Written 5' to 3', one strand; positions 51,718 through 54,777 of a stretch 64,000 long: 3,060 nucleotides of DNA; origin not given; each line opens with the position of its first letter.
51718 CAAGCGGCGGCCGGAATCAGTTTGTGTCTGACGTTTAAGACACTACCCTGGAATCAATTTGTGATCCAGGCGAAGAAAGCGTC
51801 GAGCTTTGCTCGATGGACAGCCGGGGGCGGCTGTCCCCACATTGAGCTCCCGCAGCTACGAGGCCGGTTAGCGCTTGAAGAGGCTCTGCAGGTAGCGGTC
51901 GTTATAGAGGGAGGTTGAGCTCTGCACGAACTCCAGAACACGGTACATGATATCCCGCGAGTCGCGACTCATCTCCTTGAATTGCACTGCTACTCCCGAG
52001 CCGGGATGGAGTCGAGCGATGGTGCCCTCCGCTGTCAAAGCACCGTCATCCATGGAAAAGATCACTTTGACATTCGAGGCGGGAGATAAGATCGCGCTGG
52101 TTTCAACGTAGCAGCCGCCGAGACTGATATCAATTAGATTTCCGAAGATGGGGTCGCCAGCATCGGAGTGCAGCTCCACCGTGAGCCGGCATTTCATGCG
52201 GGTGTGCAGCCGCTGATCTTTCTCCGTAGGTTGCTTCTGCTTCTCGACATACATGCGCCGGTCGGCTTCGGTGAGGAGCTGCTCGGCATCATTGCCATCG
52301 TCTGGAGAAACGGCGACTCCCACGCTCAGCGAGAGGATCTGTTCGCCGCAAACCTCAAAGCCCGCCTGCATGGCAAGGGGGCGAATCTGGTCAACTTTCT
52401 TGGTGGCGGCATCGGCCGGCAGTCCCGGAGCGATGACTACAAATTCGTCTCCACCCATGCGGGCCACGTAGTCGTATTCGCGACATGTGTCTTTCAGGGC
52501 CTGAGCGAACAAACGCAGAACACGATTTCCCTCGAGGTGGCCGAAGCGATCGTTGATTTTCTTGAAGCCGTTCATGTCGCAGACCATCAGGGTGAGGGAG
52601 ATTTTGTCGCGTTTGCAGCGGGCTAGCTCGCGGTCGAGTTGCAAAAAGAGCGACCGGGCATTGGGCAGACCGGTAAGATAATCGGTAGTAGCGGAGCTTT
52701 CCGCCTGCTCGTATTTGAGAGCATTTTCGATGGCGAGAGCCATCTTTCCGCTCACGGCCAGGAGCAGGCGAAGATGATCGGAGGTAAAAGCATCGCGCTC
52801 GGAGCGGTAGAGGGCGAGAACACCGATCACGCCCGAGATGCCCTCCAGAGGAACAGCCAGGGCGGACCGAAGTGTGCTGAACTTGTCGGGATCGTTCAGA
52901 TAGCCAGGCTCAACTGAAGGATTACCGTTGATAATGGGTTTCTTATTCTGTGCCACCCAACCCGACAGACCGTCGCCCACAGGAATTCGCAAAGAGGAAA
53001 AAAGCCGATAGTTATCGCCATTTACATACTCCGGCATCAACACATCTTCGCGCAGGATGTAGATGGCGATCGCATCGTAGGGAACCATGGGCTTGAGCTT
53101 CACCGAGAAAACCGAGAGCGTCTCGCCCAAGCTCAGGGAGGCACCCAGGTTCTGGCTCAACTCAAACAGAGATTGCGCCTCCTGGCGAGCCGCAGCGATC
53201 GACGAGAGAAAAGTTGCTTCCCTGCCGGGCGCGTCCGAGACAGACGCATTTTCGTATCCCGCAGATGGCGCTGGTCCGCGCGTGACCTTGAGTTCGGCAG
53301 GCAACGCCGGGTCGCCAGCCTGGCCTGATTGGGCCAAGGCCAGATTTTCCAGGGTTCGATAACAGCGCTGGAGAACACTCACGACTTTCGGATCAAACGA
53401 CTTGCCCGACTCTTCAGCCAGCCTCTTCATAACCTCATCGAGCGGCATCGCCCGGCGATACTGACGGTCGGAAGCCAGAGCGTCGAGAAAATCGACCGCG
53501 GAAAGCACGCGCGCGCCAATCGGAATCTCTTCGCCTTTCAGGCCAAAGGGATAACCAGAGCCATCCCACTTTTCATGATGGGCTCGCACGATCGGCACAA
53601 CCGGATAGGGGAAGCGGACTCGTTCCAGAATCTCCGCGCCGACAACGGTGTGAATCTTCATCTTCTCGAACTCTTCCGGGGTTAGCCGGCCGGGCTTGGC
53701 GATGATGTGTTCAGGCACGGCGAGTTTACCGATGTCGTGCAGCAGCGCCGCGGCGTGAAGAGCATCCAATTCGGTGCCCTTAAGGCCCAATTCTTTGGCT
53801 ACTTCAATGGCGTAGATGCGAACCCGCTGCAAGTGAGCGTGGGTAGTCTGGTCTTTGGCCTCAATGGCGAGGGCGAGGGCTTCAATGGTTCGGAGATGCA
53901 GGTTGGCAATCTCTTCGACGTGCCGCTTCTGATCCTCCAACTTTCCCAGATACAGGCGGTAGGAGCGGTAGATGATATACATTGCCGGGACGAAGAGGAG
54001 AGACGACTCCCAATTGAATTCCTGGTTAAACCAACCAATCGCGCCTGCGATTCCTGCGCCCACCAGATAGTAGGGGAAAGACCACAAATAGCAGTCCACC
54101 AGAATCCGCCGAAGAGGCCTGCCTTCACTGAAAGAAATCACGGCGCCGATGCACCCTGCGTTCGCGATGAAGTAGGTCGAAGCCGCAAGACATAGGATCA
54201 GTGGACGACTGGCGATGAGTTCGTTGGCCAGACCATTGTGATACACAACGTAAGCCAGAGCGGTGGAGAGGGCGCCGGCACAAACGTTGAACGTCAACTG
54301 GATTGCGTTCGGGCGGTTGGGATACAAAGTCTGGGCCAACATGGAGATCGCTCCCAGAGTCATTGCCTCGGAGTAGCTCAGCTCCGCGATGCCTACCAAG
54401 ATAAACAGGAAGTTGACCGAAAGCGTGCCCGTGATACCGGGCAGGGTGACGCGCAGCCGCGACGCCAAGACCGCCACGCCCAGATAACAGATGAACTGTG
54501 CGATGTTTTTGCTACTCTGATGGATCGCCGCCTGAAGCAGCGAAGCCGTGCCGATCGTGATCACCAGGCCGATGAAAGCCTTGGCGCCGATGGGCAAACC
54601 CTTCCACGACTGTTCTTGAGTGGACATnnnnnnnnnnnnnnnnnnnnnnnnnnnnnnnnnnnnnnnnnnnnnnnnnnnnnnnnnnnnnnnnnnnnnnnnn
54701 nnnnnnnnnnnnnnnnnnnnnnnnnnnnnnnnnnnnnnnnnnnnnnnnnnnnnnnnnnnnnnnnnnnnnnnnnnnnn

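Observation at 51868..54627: One polypeptide combining HD-GYP, GAF, GGDEF (with I-site) and PilZ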

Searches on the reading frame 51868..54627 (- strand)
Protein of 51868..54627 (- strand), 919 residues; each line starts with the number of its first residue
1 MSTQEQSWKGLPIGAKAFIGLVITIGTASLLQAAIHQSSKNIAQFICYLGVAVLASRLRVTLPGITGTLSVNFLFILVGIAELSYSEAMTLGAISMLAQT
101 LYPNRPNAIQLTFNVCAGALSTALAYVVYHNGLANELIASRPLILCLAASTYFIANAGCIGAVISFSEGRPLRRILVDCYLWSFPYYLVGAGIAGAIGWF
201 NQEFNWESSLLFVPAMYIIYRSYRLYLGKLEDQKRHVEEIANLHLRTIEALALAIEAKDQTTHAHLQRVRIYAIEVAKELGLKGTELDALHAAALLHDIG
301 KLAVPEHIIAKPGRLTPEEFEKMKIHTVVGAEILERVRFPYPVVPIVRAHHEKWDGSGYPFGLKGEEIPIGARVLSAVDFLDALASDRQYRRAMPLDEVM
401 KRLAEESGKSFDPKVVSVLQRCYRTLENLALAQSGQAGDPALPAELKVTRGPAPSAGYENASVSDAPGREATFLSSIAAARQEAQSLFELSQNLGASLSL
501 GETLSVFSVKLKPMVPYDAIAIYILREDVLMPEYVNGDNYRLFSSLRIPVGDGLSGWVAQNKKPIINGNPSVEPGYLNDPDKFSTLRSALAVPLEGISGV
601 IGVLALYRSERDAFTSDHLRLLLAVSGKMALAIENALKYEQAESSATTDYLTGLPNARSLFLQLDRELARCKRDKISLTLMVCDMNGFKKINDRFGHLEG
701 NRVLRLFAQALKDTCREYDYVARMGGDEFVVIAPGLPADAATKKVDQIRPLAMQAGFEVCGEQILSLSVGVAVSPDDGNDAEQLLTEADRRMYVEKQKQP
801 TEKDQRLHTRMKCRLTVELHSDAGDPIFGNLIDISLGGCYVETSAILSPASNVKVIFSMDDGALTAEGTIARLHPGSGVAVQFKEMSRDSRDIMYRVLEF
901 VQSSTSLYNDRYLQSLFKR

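Call 3: search_protein_families(library=pfam, proteins=[window:51868-54627:-], max_evalue=1)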
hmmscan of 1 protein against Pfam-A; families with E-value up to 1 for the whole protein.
window:51868-54627:- (919 aa): 11 families
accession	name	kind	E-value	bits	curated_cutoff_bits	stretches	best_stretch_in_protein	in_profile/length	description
PF00990.26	GGDEF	-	1.1e-39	136.2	23.8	1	646-799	1-158/161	Diguanylate cyclase, GGDEF domain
PF13487.12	HD_5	-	2.2e-36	125.6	27.2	1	253-415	5-170/170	HD domain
PF01966.28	HD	-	1.5e-20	74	22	1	264-383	3-115/116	HD domain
PF13185.12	GAF_2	-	4.6e-13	50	28.6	1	539-634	39-136/136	GAF domain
PF07238.19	PilZ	-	4.2e-12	46.7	22.5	1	805-896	2-98/102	PilZ domain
PF01590.32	GAF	-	1.3e-09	39.1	22.4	1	501-633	3-133/133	GAF domain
PF13492.12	GAF_3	-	1.5e-08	35.6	27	1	513-635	15-129/129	GAF domain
PF08668.18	HDOD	-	1.8e-05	24.8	22.9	1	263-352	96-195/196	HDOD domain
PF20972.2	MASE9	-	0.00041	20.8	24.3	1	65-177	49-154/203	MASE9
PF02653.21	BPD_transp_2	-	0.024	14.2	26.8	1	66-168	14-116/269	Branched-chain amino acid transport system / permease component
PF08570.15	DUF1761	-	0.25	12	31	1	3-56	35-88/123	Protein of unknown function (DUF1761)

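Call 4: search_protein_families(library=ncbifam, proteins=[window:51868-54627:-], max_evalue=1)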
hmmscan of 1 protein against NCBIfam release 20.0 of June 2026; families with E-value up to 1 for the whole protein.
window:51868-54627:- (919 aa): 32 families (the best 25 are shown)
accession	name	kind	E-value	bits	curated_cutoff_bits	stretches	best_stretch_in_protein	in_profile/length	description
TIGR00254.1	GGDEF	domain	2.2e-40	138.1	37.4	1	643-798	2-159/168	diguanylate cyclase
NF053512.1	nitric_RR_NosR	exception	2.5e-38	132.2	400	1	235-429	165-360/422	response regulator c-di-GMP phosphodiesterase, NosR family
NF007423.1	PRK09966.1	equivalog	2e-35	122.4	325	1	642-796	235-390/390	diguanylate cyclase DgcN/YfiN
NF038266.1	diguan_SiaD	equivalog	7.6e-31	107.4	290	1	642-798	90-247/252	biofilm regulation diguanylate cyclase SiaD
NF051473.1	DigCycDgcsShew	equivalog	2.7e-30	105.7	400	1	615-797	104-282/291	diguanylate cyclase DgcS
NF007135.0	PRK09581.1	equivalog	1.1e-29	103.5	474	1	642-798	288-447/457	PleD family two-component system response regulator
NF007380.0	PRK09894.1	equivalog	2e-29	102.9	256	1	636-797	119-278/296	diguanylate cyclase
NF041606.1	dguan_cyc_DgcA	equivalog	1.1e-25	90.4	370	1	585-798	119-331/340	diguanylate cyclase DgcA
NF047654.1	DiguCycDgcRLepto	equivalog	3.5e-25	88.5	500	1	640-797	127-287/295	diguanylate cyclase DgcR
NF040885.1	diguan_DgcJ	equivalog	2.9e-24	85.7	500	1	637-799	332-489/493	diguanylate cyclase DgcJ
NF007474.0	PRK10060.1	equivalog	7.5e-24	83.9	782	1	640-798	231-387/663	cyclic di-GMP phosphodiesterase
NF045675.1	PhdiestaseDibA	equivalog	5.1e-23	81.3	980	1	644-797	201-355/623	phosphodiesterase DibA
NF011955.1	PRK15426.1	equivalog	3.4e-22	78.3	408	1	645-798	397-553/564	cellulose biosynthesis regulator diguanylate cyclase DgcQ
NF008467.0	PRK11359.1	equivalog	4.8e-21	74.5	857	1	600-797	330-523/800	oxygen-sensing cyclic-di-GMP phosphodiesterase DosP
NF047872.1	GGDEF_GdpS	equivalog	7.9e-21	74.6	400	1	643-798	184-342/355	GGDEF domain-containing protein GdpS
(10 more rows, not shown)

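Call 5: search_solved_structures(query=window:51868-54627:-, max_evalue=0.001, show_alignments=0)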
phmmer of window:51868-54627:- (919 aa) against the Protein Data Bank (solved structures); distinct sequences matched with E-value up to 0.001: 64 (the best 60 are shown).
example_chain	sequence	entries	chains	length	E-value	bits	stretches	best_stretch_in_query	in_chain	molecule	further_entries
4mcw_A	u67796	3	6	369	4.7e-44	153.9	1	240-419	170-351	Metal dependent phosphohydrolase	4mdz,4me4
5z7c_A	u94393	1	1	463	1.1e-39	139.5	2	248-421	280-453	3'3'-cGAMP-specific phosphodiesterase 3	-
9rbz_A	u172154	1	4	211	7.3e-26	93.7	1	242-423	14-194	HD domain/sensory box protein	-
9rc0_A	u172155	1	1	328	2.4e-25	92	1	242-423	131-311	HD domain/sensory box protein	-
4r8z_A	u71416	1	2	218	4.3e-24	87.8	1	240-418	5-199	Cyclic di-GMP phosphodiesterase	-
3icl_A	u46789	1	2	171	6.5e-24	87.2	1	649-798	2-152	EAL/GGDEF domain protein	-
5m3c_A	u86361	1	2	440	1.2e-23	86.4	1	648-799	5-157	Diguanylate cyclase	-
4urs_A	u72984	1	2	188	1.3e-22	82.9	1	641-798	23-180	DIGUANYLATE CYCLASE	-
4urg_A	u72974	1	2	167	7.2e-22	80.5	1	649-798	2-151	DIGUANYLATE CYCLASE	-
3i5a_A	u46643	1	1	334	1.6e-21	79.3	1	647-797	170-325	Response regulator/GGDEF domain protein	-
6zxm_A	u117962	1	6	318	3.9e-21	78.1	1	635-797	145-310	Putative GGDEF/response regulator receiver domain protein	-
4urq_U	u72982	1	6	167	4.4e-21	77.9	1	649-798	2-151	DIGUANYLATE CYCLASE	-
7a7e_A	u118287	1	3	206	1.5e-20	76.1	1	645-799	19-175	Diguanylate cyclase TpbB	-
4zve_A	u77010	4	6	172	2e-20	75.7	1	649-798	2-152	Diguanylate cyclase DosC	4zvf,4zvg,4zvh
1w25_A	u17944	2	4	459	5.1e-20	74.4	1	644-796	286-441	STALKED-CELL DIFFERENTIATION CONTROLLING PROTEIN | RESPONSE REGULATOR PLED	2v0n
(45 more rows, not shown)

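Call 6: find_homologous_proteins(query=window:51868-54627:-, max_evalue=1e-10)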
Query window:51868-54627:- (919 aa): 8000 proteins with E <= 1e-10 among 8000 candidates; the best 120 are listed.
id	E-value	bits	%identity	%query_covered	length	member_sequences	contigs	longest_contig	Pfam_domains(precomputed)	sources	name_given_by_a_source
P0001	0.0e+0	2056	100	100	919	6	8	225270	PF07238.20,PF13185.13,PF13487.13,PF01966.29,PF01590.33,PF13492.13,PF00990.27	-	-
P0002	0.0e+0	2012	98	100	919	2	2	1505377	PF07238.20,PF08668.19,PF13185.13,PF13487.13,PF01966.29,PF01590.33,PF13492.13,PF00990.27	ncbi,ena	-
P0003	0.0e+0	2007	97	100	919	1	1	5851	PF07238.20,PF08668.19,PF13185.13,PF13487.13,PF01966.29,PF01590.33,PF13492.13,PF00990.27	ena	-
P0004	0.0e+0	1999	97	100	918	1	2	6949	PF07238.20,PF08668.19,PF13185.13,PF13487.13,PF01966.29,PF01590.33,PF13492.13,PF00990.27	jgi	jgi:diguanylate cyclase (GGDEF)-like protein/putative nucleotidyltransferase with HDIG domain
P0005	0.0e+0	1989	98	99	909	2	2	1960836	PF07238.20,PF08668.19,PF13185.13,PF13487.13,PF01966.29,PF01590.33,PF13492.13,PF00990.27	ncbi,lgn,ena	-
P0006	0.0e+0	1951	94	100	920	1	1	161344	PF07238.20,PF13185.13,PF13487.13,PF01966.29,PF01590.33,PF13492.13,PF00990.27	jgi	jgi:diguanylate cyclase (GGDEF)-like protein/putative nucleotidyltransferase with HDIG domain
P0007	0.0e+0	1949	94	100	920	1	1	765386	PF07238.20,PF13185.13,PF13487.13,PF01966.29,PF01590.33,PF13492.13,PF00990.27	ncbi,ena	-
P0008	0.0e+0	1919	92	100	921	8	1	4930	PF07238.20,PF08668.19,PF13185.13,PF13487.13,PF01966.29,PF01590.33,PF13492.13,PF00990.27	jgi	jgi:diguanylate cyclase (GGDEF)-like protein/putative nucleotidyltransferase with HDIG domain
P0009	0.0e+0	1917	92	100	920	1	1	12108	PF07238.20,PF08668.19,PF13185.13,PF13487.13,PF01966.29,PF01590.33,PF13492.13,PF00990.27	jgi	jgi:diguanylate cyclase (GGDEF)-like protein/putative nucleotidyltransferase with HDIG domain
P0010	0.0e+0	1916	92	100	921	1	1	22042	PF07238.20,PF08668.19,PF13185.13,PF13487.13,PF01966.29,PF01590.33,PF13492.13,PF00990.27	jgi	jgi:diguanylate cyclase (GGDEF)-like protein/putative nucleotidyltransferase with HDIG domain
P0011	0.0e+0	1916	92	100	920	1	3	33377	PF07238.20,PF08668.19,PF13185.13,PF13487.13,PF01966.29,PF01590.33,PF13492.13,PF00990.27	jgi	jgi:diguanylate cyclase (GGDEF)-like protein/putative nucleotidyltransferase with HDIG domain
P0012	0.0e+0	1910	92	100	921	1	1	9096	PF07238.20,PF08668.19,PF13185.13,PF13487.13,PF01966.29,PF01590.33,PF13492.13,PF00990.27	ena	-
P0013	0.0e+0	1906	92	100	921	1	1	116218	PF07238.20,PF08668.19,PF13185.13,PF13487.13,PF01966.29,PF01590.33,PF13492.13,PF00990.27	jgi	jgi:diguanylate cyclase (GGDEF)-like protein/putative nucleotidyltransferase with HDIG domain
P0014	0.0e+0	1891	92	99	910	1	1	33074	PF07238.20,PF08668.19,PF13185.13,PF13487.13,PF01966.29,PF01590.33,PF13492.13,PF00990.27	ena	-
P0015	0.0e+0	1868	89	100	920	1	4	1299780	PF07238.20,PF08668.19,PF13185.13,PF13487.13,PF01966.29,PF01590.33,PF13492.13,PF00990.27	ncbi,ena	ncbi:MAG: diguanylate cyclase [Candidatus Sulfotelmatobacter sp.]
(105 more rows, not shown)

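Call 34: search_protein_representatives(protein=window:51868-54627:-)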
Query: 919 residues. Proteins with E-value up to 0.001 (for the whole library): 604719; up to 1e-10: 366242; up to 1e-30: 43332. The best 150 are listed.
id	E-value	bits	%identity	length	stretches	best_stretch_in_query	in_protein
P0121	8.1e-286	967.0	56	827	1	13-799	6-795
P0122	3.8e-259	878.8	54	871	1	14-797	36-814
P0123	2.2e-250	849.8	50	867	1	15-811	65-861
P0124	3.5e-238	809.4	47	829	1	5-802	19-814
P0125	5.1e-227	772.5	48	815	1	17-809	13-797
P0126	2.0e-216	737.5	46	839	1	10-796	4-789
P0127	3.7e-216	736.6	47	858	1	11-803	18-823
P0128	4.8e-213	726.3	48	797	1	33-797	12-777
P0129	4.4e-212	723.1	48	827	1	40-801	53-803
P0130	6.4e-212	722.6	48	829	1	10-797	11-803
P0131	5.0e-209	713.0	45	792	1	12-793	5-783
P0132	1.8e-208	711.1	47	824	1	31-802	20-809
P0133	1.3e-206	705.0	45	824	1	14-799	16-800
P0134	1.3e-205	701.7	44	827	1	11-799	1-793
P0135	5.2e-205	699.7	45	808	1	17-799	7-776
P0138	1.5e-201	688.2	44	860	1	16-803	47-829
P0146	3.7e-195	667.1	54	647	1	15-630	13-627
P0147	5.0e-195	666.7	55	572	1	347-909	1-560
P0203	1.7e-153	529.3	54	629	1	438-903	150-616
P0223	1.1e-142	493.5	35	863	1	10-799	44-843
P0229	9.8e-141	487.0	65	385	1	514-869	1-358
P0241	9.6e-138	477.1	39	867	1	43-797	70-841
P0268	1.8e-130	453.1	41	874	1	148-796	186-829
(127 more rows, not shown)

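Call 40: find_related_loci(query=window:51868-54627:-, collection=genome_contigs, flank=6000)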
Query window:51868-54627:- (919 aa) in genome_contigs; peptide patterns used: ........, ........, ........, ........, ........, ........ (x = any residue, [..] = any of these).
599 stretches matched a pattern (row limit reached: there are more); 586 encode a relative of the query (tblastn E <= 1e-3); the best 80 are kept; 80 distinct loci.
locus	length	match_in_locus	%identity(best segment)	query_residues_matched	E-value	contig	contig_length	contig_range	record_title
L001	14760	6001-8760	89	1-919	0e+0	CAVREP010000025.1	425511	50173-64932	MAG: uncultured Acidobacteriota bacterium isolate MFD10071.bin.1.134 genome assembly, contig: contig_32707, whole genome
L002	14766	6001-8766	87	1-919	0e+0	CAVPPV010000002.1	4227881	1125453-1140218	MAG: uncultured Acidobacteriaceae bacterium isolate MFD00008.bin.1.117 genome assembly, contig: contig_4297, whole genom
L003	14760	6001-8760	86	1-919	0e+0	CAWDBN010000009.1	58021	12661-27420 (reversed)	MAG: uncultured Acidobacteriaceae bacterium isolate MFD01716.bin.1.159 genome assembly, contig: contig_42339, whole geno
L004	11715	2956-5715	86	1-919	0e+0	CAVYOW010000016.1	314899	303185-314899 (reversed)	MAG: uncultured Acidobacteriaceae bacterium isolate MFD09222.bin.2.10 genome assembly, contig: contig_53431, whole genom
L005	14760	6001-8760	86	1-919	0e+0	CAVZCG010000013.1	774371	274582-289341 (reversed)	MAG: uncultured Acidobacteriaceae bacterium isolate MFD02248.bin.1.138 genome assembly, contig: contig_40150, whole geno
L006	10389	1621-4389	86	1-919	0e+0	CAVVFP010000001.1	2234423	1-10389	MAG: uncultured Acidobacteriaceae bacterium isolate MFD01716.bin.1.5 genome assembly, contig: contig_15125, whole genome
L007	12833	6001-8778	85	1-919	0e+0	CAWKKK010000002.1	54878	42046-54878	MAG: uncultured Acidobacteriaceae bacterium isolate MFD00731.bin.3.48 genome assembly, contig: contig_20809, whole genom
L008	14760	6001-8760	85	1-919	0e+0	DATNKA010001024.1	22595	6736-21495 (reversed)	MAG TPA_asm: Candidatus Acidiferrales bacterium isolate SMAG_U11413 k141_417834, whole genome shotgun sequence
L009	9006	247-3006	84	1-919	0e+0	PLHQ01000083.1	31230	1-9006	MAG: Acidobacteriaceae bacterium isolate bog_206 73.20110800_S1M.72_contig_12689, whole genome shotgun sequence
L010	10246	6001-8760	85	1-919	0e+0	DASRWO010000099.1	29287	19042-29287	MAG TPA_asm: Candidatus Deferrimicrobiaceae bacterium isolate SMAG_U10854 k141_117403, whole genome shotgun sequence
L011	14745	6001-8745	85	6-919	0e+0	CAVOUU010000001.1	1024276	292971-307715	MAG: uncultured Acidobacteriota bacterium isolate MFD10064.bin.1.43 genome assembly, contig: contig_26327, whole genome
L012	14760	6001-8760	84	1-919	0e+0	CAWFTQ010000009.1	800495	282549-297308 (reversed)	MAG: uncultured Acidobacteriaceae bacterium isolate MFD09567.bin.1.113 genome assembly, contig: contig_34098, whole geno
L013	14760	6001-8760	85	1-919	0e+0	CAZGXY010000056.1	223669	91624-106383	MAG TPA_asm: uncultured Acidobacteriaceae bacterium isolate binchicken_co344_479 genome assembly, contig: k141_334906, w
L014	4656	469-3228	84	1-919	0e+0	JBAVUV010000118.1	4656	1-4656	MAG: Candidatus Sulfotelmatobacter sp. isolate MFD02578_ilm_asm_bin9 k127_257740, whole genome shotgun sequence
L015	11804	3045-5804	84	1-919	0e+0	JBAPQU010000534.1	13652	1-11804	MAG: Candidatus Sulfotelmatobacter sp. isolate MFD00639_ilm_asm_bin5 k127_100408, whole genome shotgun sequence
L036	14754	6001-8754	77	3-919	0e+0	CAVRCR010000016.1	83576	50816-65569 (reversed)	MAG: uncultured Acidobacteriaceae bacterium isolate MFD03346.bin.3.6 genome assembly, contig: contig_24665, whole genome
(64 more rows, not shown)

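Call 45: find_encoding_contigs(protein=P0002, flank=5000, max_places=3)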
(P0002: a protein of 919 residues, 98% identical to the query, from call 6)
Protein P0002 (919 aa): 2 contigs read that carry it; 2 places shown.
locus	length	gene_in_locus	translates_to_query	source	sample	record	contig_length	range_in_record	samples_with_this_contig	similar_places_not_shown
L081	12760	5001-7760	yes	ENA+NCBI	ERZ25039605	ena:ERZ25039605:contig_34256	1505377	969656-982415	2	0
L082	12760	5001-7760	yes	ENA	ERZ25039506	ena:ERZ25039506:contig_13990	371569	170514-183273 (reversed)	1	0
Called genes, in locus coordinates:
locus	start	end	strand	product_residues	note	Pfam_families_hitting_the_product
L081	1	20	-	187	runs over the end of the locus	PF11821:ActD, PF11181:YflT (faint)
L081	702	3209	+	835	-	PF13620:CarboxypepD_reg, PF25183:OMP_b-brl_4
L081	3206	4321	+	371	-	PF25183:OMP_b-brl_4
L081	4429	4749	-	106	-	-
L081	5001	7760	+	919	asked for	PF08668:HDOD (faint), PF13487:HD_5, PF01966:HD, PF01590:GAF, PF13185:GAF_2, PF13492:GAF_3, PF00990:GGDEF, PF07238:PilZ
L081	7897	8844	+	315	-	PF01545:Cation_efflux, PF16916:ZT_dimer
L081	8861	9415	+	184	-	PF05163:DinB (weak), PF12867:DinB_2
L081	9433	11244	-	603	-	PF04675:DNA_ligase_A_N, PF01068:DNA_ligase_A_M, PF01331:mRNA_cap_enzyme (faint), PF04679:DNA_ligase_A_C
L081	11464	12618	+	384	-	PF07136:DUF1385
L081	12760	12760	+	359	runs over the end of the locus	PF03462:PCRF, PF00472:RF-1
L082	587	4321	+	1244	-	PF13620:CarboxypepD_reg, PF25183:OMP_b-brl_4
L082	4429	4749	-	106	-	-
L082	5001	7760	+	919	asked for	PF08668:HDOD (faint), PF13487:HD_5, PF01966:HD, PF01590:GAF, PF13185:GAF_2, PF13492:GAF_3, PF00990:GGDEF, PF07238:PilZ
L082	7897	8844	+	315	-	PF01545:Cation_efflux, PF16916:ZT_dimer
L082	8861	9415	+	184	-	PF05163:DinB (weak), PF12867:DinB_2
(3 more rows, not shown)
